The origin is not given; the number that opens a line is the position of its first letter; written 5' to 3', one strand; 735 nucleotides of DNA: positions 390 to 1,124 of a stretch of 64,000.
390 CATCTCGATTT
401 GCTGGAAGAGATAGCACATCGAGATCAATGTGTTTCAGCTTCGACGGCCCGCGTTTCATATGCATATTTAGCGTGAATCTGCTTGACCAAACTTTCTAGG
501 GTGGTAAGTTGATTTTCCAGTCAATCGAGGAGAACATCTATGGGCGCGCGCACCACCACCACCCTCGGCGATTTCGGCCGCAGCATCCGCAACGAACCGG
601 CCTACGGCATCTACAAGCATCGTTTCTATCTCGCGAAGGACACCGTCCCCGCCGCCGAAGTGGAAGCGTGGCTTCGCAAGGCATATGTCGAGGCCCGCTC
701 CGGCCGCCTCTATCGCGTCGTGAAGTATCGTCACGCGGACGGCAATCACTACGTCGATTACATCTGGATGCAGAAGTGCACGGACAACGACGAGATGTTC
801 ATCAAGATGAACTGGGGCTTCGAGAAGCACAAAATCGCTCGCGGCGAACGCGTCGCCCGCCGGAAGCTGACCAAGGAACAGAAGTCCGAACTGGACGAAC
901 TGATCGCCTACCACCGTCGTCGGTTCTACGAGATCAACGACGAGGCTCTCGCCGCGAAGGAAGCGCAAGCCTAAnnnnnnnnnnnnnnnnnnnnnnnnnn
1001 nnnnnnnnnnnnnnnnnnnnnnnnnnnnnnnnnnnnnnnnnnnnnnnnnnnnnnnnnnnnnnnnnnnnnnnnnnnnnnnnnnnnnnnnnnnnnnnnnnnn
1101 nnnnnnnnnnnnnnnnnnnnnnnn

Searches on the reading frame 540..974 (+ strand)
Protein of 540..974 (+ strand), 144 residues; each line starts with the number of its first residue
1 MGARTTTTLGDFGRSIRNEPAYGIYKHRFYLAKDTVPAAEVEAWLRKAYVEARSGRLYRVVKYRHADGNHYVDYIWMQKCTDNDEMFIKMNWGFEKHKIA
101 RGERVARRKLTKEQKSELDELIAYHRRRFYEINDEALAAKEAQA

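Call 28: find_encoding_contigs(protein=window:540-974:+, flank=10000, max_places=4)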
Protein window:540-974:+ (144 aa): 1 contig read that carries it; 1 place shown.
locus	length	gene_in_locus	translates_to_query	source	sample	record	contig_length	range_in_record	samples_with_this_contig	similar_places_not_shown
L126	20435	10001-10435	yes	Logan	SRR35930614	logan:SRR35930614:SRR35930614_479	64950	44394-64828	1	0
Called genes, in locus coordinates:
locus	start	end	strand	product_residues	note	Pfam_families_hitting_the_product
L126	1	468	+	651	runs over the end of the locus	-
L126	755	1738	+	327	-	PF08804:gp32 (weak)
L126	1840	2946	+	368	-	PF00154:RecA_N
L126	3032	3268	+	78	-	-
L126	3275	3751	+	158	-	-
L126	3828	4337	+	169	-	-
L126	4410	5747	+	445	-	-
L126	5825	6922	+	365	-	-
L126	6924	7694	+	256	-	-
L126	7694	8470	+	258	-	-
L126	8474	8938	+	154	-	PF14301:DUF4376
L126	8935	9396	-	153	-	PF00210:Ferritin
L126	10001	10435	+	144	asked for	-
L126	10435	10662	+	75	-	-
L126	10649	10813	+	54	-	-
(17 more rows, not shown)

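Call 45: search_protein_families(library=pfam, max_evalue=0.01, proteins=[window:540-974:+])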
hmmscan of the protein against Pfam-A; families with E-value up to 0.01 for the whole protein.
window:540-974:+ (144 aa): 0 families

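Call 64: search_protein_families(library=phrogs, max_evalue=0.01, proteins=[window:540-974:+])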
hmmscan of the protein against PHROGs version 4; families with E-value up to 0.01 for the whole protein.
window:540-974:+ (144 aa): 0 families
